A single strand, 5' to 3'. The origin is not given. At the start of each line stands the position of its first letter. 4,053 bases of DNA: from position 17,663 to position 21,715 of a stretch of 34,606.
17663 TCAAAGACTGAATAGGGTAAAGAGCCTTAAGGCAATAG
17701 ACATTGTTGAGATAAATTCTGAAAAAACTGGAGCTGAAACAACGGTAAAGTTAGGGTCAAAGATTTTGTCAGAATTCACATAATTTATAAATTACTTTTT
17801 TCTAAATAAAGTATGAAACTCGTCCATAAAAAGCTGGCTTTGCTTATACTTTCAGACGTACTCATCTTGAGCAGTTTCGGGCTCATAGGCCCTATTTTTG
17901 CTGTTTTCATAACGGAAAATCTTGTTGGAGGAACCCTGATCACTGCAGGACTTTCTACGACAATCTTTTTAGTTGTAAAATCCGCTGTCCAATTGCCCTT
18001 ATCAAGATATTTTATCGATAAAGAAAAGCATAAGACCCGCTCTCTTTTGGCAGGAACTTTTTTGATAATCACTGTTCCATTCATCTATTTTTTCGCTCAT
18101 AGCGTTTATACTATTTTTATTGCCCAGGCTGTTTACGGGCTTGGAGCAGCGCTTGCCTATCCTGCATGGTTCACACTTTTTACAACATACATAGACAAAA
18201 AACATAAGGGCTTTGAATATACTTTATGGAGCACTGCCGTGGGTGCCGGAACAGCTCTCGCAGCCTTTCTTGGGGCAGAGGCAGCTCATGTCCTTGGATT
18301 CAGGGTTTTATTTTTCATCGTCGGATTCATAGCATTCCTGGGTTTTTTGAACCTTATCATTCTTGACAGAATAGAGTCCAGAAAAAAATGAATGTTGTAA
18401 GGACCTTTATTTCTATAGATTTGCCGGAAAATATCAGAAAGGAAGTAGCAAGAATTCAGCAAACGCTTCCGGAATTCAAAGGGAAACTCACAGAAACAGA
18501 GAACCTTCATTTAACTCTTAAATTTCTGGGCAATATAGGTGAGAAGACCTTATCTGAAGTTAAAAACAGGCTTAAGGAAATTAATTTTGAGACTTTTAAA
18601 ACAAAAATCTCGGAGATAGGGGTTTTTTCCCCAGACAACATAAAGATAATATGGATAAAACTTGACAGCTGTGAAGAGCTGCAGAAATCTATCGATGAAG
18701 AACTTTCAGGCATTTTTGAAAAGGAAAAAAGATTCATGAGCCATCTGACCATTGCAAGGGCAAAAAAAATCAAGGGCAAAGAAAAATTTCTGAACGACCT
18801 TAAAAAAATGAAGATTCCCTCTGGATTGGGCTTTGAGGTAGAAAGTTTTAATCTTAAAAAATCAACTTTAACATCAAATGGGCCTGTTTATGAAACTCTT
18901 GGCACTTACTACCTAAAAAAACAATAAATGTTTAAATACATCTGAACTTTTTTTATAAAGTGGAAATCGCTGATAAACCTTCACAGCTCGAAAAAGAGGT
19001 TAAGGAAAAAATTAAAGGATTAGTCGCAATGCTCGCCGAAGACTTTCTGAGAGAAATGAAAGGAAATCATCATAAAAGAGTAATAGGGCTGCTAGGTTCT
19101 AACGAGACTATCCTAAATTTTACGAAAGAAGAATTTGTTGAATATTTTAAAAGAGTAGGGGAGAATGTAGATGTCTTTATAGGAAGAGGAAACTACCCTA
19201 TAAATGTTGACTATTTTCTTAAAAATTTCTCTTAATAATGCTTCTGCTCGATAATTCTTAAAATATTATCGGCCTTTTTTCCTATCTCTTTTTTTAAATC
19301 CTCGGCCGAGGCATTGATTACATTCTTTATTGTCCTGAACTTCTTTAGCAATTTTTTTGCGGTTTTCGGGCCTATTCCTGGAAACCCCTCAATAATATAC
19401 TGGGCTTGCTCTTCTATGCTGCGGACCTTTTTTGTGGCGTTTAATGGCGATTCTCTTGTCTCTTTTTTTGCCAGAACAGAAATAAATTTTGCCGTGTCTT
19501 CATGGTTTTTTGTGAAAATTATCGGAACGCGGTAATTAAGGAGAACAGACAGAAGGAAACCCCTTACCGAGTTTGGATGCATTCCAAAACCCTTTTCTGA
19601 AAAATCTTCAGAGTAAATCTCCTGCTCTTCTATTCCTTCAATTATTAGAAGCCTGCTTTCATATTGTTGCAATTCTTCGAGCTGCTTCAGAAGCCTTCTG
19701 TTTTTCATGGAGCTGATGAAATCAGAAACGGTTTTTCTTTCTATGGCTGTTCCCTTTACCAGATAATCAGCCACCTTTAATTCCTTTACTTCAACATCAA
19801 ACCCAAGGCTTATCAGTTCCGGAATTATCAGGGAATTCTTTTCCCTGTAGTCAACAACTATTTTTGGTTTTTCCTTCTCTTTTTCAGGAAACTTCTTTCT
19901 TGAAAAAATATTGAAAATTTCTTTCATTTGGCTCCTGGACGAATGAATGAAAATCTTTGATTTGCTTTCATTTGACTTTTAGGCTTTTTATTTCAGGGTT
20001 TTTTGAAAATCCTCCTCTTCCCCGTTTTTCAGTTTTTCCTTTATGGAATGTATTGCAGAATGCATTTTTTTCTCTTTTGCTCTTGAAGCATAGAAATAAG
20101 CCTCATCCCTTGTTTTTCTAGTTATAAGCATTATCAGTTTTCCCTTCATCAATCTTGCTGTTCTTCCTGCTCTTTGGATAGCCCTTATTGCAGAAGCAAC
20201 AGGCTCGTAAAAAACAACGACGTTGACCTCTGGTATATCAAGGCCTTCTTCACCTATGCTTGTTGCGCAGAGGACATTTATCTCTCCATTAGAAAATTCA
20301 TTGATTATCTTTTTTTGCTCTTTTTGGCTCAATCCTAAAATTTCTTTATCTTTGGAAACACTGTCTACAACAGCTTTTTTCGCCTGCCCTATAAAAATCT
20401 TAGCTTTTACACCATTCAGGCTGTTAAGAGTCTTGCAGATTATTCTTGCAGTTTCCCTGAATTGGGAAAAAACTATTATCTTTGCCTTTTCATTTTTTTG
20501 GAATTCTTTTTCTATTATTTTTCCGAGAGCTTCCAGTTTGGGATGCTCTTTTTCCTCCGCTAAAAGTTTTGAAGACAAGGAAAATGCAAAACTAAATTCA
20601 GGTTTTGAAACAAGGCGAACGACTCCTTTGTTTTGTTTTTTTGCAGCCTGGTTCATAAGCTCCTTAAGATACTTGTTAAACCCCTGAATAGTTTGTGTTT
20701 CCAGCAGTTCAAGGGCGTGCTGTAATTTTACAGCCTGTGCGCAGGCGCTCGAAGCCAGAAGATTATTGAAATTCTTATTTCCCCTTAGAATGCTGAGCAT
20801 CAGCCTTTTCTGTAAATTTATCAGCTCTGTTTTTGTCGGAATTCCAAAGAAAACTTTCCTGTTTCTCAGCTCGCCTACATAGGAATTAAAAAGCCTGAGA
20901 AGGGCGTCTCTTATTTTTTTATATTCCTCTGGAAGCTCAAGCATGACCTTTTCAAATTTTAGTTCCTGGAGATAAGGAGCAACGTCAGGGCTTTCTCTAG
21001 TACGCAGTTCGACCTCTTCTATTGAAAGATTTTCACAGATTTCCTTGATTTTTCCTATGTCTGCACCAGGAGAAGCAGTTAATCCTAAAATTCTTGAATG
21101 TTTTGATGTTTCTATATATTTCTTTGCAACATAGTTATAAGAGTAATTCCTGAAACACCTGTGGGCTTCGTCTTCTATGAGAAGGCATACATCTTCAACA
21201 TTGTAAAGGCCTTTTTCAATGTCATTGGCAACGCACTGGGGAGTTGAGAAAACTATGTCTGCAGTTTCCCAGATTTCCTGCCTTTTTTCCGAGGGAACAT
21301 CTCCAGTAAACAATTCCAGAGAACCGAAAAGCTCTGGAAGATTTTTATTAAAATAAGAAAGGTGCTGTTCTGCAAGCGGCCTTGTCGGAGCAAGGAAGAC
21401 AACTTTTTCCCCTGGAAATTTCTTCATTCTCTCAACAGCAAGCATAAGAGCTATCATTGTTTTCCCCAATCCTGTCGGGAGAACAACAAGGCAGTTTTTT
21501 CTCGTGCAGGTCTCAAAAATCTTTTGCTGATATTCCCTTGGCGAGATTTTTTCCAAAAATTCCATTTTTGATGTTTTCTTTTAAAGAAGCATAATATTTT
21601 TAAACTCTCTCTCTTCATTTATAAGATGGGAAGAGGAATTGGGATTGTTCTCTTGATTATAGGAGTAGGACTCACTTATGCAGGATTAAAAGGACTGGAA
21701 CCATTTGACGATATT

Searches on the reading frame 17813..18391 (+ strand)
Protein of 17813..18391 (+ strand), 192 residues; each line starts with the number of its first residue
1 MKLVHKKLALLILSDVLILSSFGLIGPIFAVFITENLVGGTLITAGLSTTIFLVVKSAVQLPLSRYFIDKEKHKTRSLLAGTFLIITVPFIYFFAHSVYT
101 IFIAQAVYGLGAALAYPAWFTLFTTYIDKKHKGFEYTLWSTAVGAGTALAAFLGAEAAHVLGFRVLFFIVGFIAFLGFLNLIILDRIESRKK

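Call 5: search_protein_families(library=pfam, proteins=[window:17813-18391:+], max_evalue=0.01)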
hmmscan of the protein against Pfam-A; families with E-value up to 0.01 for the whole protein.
window:17813-18391:+ (192 aa): 3 families
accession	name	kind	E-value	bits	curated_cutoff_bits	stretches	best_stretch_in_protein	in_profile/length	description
PF07690.21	MFS_1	-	1.2e-20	74.2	33.4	1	16-183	6-171/347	Major Facilitator Superfamily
PF02487.23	CLN3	-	0.0024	17.4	31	1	83-159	313-390/395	CLN3 protein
PF00083.30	Sugar_tr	-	0.003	16.9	22.3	1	75-183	76-190/452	Sugar (and other) transporter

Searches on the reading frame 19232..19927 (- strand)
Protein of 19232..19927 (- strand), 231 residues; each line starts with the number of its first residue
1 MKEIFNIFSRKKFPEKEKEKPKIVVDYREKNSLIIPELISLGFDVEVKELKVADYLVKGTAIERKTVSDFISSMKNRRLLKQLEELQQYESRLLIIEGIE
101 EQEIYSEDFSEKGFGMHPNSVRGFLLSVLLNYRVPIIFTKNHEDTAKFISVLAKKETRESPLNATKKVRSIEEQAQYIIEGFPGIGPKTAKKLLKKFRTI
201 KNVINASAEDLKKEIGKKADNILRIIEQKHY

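Call 5: search_protein_families(library=pfam, proteins=[window:19232-19927:-], max_evalue=0.01)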
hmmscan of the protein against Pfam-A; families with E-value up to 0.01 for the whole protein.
window:19232-19927:- (231 aa): 7 families
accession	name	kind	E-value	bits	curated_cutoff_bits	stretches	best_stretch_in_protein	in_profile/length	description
PF02732.21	ERCC4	-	7.4e-24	84.7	24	1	25-151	1-139/140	ERCC4 domain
PF14520.12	HHH_5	-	1.2e-08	35.8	27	1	182-227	7-53/57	Helix-hairpin-helix domain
PF01367.25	5_3_exonuc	-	3.7e-07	31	40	1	179-220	20-65/97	5'-3' exonuclease, C-terminal SAM fold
PF12826.13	HHH_2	-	4.3e-06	27.2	27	1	181-217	7-45/64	Helix-hairpin-helix motif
PF00633.29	HHH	-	0.00061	20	24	0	183-194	17-28/30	Helix-hairpin-helix motif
PF21999.2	IMS_HHH_1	-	0.0022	18.8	27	1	182-219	3-41/53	DNA polymerase-iota, thumb domain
PF11798.14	IMS_HHH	-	0.0091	16.6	24.4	0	179-196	13-29/32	IMS family HHH motif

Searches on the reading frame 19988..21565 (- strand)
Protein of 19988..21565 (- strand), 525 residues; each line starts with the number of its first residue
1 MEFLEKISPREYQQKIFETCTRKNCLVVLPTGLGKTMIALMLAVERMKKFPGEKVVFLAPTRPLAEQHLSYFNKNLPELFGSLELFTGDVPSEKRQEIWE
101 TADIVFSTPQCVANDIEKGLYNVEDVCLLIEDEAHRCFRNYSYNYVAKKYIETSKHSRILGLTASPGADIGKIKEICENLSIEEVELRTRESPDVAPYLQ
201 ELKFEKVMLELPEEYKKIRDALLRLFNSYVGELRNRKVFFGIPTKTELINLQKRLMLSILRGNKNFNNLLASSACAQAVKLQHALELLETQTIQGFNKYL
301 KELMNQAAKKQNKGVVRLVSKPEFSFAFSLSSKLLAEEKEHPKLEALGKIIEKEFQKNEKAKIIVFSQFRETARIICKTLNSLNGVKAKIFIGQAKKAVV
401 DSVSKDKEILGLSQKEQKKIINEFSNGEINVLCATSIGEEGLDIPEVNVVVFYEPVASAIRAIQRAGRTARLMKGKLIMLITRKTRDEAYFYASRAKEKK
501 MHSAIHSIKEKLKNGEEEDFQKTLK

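Call 5: search_protein_families(library=pfam, proteins=[window:19988-21565:-], max_evalue=0.01)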
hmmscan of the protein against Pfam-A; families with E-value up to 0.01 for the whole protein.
window:19988-21565:- (525 aa): 9 families
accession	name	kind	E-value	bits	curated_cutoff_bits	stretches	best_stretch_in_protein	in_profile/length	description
PF00270.35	DEAD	-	1e-26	94.1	26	1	11-169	2-163/167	DEAD/DEAH box helicase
PF00271.37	Helicase_C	-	2.6e-25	89.2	23.5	1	343-472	2-109/110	Helicase conserved C-terminal domain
PF04851.21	ResIII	-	1.8e-23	83.7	22.5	1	6-166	1-162/164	Type III restriction enzyme, res subunit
PF21210.2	RNA_helicase_helical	-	2e-11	44.4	27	1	244-324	25-103/108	Putative ATP-dependent RNA helicase, helical bundle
PF16203.11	ERCC3_RAD25_C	-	1.1e-05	25.4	27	1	412-496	89-169/248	ERCC3/RAD25/XPB C-terminal helicase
PF18766.7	SWI2_SNF2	-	2.7e-05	24.4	26.7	1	21-166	17-155/221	SWI2/SNF2 ATPase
PF22590.2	Cas3-like_C_2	-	0.00016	22.4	27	1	373-471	15-103/106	CRISPR-associated nuclease/helicase Cas3, C-terminal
PF02562.22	PhoH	-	0.00026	21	27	1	7-76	2-72/205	PhoH-like protein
PF00176.29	SNF2-rel_dom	-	0.0028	17.3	24.9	0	23-169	18-166/290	SNF2-related domain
